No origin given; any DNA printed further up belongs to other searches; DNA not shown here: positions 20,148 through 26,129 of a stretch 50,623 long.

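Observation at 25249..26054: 806 bp of perfect nucleotide identity joins the 3' ends of the two diverged giant paralogs (gene conversion)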

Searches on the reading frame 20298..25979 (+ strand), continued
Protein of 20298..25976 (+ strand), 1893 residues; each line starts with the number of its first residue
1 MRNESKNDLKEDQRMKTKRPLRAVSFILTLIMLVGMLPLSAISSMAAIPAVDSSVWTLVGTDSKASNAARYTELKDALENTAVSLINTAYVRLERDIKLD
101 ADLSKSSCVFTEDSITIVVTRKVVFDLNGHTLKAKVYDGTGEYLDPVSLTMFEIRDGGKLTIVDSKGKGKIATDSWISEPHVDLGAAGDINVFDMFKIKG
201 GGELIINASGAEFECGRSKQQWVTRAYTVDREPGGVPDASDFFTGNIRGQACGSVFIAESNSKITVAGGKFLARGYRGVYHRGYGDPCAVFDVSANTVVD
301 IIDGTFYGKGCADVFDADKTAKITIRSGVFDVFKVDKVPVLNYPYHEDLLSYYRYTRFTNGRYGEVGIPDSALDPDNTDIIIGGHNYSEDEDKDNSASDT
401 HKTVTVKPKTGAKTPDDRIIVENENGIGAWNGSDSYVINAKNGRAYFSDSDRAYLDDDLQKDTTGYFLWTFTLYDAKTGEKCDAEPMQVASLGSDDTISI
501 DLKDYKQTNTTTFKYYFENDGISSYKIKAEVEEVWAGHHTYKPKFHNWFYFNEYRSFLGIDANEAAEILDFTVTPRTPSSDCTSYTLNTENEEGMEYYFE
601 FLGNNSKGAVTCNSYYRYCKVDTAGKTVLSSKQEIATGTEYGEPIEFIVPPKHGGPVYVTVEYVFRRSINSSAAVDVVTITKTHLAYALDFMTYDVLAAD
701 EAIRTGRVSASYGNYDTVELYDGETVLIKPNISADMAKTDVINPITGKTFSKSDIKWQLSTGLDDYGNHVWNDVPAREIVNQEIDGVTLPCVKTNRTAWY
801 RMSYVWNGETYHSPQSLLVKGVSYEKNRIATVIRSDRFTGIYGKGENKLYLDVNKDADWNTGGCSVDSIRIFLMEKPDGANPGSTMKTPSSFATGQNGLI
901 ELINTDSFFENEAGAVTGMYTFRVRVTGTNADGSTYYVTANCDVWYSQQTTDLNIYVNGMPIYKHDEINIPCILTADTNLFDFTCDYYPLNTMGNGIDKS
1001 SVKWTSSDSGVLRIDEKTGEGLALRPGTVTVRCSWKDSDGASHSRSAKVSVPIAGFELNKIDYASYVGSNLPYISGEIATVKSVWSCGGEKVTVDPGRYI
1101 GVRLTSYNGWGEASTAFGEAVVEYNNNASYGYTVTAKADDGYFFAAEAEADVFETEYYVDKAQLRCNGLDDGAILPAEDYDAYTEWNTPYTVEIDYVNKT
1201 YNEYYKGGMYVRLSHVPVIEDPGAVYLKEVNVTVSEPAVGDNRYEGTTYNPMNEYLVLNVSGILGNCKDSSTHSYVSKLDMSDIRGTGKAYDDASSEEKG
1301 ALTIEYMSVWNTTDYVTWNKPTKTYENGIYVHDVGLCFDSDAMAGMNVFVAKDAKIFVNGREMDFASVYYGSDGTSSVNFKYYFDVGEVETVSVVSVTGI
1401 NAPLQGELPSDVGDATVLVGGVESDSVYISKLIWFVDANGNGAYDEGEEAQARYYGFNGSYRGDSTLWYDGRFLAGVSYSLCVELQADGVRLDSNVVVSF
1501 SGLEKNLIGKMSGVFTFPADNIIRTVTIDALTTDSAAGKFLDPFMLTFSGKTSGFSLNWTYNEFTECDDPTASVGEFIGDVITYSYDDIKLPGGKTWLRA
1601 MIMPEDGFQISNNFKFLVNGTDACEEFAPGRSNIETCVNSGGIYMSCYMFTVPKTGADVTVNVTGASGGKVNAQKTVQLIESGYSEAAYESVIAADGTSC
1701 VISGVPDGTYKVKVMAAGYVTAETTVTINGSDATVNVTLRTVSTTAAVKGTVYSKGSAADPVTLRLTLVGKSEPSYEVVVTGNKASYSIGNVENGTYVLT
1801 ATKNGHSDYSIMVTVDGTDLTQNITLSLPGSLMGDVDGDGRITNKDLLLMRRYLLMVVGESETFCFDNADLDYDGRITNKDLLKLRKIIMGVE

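Call 27: find_encoding_contigs(protein=P0011, flank=10000, max_places=4)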
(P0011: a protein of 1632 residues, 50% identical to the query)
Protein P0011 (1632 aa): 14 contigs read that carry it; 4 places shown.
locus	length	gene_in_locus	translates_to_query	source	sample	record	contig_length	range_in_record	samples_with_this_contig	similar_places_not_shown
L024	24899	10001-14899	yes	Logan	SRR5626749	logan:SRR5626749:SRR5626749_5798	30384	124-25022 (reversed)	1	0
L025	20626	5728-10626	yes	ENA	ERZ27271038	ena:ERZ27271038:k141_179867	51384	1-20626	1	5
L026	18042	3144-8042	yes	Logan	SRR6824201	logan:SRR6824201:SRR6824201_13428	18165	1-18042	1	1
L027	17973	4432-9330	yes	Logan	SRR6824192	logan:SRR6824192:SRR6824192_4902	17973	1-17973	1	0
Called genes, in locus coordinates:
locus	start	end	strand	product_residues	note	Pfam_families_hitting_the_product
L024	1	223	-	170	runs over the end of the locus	-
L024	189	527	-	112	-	PF13560:HTH_31, PF12844:HTH_19, PF01381:HTH_3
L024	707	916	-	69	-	PF13443:HTH_26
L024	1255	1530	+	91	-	-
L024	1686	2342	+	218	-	-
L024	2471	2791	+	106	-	-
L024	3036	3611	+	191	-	PF00239:Resolvase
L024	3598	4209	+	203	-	-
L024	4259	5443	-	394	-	-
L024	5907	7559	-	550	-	PF00196:GerE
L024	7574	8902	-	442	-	PF13416:SBP_bac_8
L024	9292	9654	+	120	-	PF13240:Zn_Ribbon_1 (weak)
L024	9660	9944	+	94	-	-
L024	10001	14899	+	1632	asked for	PF25354:Ig_NUP210_16th (weak), PF00404:Dockerin_1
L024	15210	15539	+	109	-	PF07883:Cupin_2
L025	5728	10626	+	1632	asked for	PF25354:Ig_NUP210_16th (weak), PF00404:Dockerin_1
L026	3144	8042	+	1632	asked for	PF25354:Ig_NUP210_16th (weak), PF00404:Dockerin_1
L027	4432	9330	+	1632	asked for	PF25354:Ig_NUP210_16th (weak), PF00404:Dockerin_1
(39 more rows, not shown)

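Call 28: find_encoding_contigs(protein=P0006, flank=10000, max_places=4)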
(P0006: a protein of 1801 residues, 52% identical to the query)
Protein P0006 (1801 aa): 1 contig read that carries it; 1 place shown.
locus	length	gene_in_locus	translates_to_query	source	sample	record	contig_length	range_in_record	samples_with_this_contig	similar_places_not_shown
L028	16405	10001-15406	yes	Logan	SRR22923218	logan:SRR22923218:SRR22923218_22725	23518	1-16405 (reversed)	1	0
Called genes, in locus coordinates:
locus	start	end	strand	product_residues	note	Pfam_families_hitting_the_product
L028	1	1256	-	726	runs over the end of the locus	PF13328:HD_4, PF01966:HD, PF04607:RelA_SpoT, PF02824:TGS, PF19296:RelA_AH, PF28438:RelA_RIS, PF13291:ACT_4 (weak)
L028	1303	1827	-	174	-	PF00156:Pribosyltran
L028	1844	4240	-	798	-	PF01368:DHH, PF02272:DHHA1, PF17768:RecJ_OB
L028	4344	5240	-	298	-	PF02355:SecD_SecF_C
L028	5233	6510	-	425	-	PF21760:SecD_1st, PF22599:SecDF_P1_head, PF03176:MMPL, PF02355:SecD_SecF_C, PF00873:ACR_tran (weak)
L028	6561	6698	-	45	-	-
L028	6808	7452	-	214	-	PF00196:GerE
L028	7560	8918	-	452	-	PF13416:SBP_bac_8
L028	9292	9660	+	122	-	PF13240:Zn_Ribbon_1 (faint), PF24463:DUF7577 (faint)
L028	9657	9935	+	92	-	PF17032:Zn_ribbon_15 (faint), PF12773:DZR (faint), PF13248:Zn_ribbon_3 (faint)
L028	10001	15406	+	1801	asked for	PF25354:Ig_NUP210_16th (weak), PF00404:Dockerin_1 (weak)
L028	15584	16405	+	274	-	?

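Call 44: find_encoding_contigs(protein=P0004, flank=10000, max_places=4)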
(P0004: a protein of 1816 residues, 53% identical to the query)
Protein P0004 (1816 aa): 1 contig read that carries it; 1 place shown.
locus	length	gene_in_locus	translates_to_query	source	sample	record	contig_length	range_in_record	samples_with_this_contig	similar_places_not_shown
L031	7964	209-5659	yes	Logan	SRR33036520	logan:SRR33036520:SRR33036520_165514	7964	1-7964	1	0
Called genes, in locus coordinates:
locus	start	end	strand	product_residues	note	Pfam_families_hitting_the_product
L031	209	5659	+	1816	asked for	PF02368:Big_2 (faint), PF25354:Ig_NUP210_16th (weak), PF00404:Dockerin_1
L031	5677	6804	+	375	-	-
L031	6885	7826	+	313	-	-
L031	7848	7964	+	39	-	?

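Call 49: find_related_loci(query=A1, collection=metagenome_contigs, flank=10000)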
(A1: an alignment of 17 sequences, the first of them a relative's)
Query A1 (1879 aa) in metagenome_contigs; peptide patterns used: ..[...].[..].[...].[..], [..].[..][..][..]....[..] (x = any residue, [..] = any of these).
287 stretches matched a pattern; 22 encode a relative of the query (tblastn E <= 1e-3); 22 distinct loci.
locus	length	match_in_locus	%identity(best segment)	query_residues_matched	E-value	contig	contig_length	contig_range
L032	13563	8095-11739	27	28-1315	5e-62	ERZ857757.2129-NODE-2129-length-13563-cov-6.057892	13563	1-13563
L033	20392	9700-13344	27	28-1315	3e-63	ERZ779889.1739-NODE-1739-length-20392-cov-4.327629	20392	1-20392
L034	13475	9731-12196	26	28-919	9e-39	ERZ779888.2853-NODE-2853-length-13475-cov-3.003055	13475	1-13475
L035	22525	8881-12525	27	28-1315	6e-62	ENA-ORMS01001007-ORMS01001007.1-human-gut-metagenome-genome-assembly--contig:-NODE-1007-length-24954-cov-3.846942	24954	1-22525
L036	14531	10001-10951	25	108-392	5e-16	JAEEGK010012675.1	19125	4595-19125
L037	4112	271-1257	27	83-399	3e-16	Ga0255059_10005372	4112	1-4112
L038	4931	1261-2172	29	110-399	5e-15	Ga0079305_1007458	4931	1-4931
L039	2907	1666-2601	25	90-334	5e-14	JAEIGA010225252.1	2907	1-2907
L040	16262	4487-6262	28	58-355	2e-13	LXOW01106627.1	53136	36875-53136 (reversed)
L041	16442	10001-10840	25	110-394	1e-11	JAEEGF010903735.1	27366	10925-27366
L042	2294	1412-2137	26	110-359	3e-11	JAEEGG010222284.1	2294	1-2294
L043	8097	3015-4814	25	16-400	6e-11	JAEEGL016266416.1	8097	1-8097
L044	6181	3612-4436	27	110-394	6e-10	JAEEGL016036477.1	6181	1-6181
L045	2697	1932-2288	31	102-205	3e-8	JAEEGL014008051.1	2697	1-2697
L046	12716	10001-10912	25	76-361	1e-7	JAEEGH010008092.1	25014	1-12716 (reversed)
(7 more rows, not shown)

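Call 52: search_solved_structures(query=window:20340-25247:+, max_evalue=0.01)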
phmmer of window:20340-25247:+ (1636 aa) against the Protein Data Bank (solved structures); distinct sequences matched with E-value up to 0.01: 0.

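Call 54: search_protein_families(library=ncbifam, proteins=[window:20340-25976:+], max_evalue=0.01)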
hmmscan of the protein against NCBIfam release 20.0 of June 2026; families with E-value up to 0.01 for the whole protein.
window:20340-25976:+ (1879 aa): 0 families
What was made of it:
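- Tried and rejected: PDB sequence and NCBIfam searches of the bodies found nothing (calls 52, 54).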

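Call 64: find_encoding_contigs(protein=P0005, flank=10000, max_places=4)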
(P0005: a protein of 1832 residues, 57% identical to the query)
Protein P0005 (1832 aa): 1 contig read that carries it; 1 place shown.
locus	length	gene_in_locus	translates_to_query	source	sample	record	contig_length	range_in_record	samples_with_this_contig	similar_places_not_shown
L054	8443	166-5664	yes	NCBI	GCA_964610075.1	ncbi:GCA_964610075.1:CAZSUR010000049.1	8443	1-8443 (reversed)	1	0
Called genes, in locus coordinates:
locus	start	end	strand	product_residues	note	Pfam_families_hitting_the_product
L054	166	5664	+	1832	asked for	PF25354:Ig_NUP210_16th (faint), PF00395:SLH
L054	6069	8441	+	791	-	?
